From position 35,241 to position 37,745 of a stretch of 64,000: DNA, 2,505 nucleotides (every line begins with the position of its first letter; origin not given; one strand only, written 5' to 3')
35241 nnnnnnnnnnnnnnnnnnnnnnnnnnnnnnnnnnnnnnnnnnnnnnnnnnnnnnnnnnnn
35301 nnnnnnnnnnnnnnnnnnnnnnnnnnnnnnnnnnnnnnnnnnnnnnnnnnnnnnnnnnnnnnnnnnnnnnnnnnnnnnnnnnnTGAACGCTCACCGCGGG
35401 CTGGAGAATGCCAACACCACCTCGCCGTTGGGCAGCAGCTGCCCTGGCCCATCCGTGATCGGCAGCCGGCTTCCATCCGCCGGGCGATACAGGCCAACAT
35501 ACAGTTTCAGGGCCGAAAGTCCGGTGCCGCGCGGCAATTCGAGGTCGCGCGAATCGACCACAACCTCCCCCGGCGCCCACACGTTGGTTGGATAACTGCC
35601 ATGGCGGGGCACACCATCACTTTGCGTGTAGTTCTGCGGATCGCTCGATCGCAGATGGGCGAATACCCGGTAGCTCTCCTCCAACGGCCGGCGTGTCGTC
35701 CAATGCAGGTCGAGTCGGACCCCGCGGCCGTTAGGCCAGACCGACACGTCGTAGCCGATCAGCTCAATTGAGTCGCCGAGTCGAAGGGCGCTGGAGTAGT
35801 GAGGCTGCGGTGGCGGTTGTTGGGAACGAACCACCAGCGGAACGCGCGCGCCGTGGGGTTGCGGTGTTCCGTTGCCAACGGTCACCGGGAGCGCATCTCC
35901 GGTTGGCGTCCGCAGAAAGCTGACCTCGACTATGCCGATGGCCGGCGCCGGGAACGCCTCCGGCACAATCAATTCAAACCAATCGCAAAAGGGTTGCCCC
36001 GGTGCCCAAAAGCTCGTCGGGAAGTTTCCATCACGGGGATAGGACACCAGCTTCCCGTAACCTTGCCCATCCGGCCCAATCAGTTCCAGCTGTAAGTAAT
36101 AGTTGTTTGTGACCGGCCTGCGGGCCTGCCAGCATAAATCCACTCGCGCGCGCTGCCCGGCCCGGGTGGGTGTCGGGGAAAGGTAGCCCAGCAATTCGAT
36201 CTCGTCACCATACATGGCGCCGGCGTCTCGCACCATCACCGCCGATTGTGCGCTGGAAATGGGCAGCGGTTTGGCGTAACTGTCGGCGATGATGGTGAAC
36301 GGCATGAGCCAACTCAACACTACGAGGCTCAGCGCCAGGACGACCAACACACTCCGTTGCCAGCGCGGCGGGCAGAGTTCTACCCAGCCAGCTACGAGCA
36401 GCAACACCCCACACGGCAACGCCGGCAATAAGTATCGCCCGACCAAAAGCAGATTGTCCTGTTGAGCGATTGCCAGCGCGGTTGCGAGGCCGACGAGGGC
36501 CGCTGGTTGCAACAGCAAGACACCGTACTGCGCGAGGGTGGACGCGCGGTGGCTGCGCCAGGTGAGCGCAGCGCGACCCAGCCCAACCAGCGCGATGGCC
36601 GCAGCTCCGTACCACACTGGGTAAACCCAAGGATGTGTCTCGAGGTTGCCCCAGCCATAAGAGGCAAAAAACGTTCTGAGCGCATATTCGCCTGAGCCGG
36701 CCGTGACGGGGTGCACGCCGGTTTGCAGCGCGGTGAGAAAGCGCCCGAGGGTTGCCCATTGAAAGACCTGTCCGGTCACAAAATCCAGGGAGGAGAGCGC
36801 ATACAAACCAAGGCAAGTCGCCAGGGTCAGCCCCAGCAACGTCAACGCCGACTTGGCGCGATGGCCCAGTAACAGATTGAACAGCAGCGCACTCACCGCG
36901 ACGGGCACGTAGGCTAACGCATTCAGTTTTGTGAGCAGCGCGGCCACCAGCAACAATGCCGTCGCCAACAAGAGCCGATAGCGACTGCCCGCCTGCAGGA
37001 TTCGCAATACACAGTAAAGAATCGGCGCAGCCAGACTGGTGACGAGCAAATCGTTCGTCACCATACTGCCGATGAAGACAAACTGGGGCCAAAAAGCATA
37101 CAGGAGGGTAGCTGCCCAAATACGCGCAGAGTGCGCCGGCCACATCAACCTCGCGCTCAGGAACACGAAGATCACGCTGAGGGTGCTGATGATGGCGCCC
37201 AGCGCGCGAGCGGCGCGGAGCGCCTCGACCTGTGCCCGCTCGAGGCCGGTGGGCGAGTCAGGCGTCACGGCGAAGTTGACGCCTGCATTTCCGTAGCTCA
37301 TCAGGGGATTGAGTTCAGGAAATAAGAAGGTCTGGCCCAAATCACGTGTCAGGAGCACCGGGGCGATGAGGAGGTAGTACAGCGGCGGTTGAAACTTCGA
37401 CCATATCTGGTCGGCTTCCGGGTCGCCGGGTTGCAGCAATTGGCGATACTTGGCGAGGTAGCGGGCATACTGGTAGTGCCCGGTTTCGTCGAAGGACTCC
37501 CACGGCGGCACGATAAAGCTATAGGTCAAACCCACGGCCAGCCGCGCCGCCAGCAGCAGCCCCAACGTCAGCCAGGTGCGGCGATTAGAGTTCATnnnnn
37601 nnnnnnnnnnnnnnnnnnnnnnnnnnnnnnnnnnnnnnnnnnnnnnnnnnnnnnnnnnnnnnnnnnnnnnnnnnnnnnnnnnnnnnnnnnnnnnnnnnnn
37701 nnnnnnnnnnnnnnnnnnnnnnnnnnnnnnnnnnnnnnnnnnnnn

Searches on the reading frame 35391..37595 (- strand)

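Call 58: search_protein_families(library=pfam, proteins=[window:35391-37595:-], max_evalue=0.000001)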
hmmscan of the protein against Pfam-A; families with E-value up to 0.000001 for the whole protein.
window:35391-37595:- (734 aa): 1 family
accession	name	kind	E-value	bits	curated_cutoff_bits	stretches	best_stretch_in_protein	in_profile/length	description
PF09913.15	DUF2142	-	1.5e-07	31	30.1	1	141-393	133-392/395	Predicted membrane protein (DUF2142)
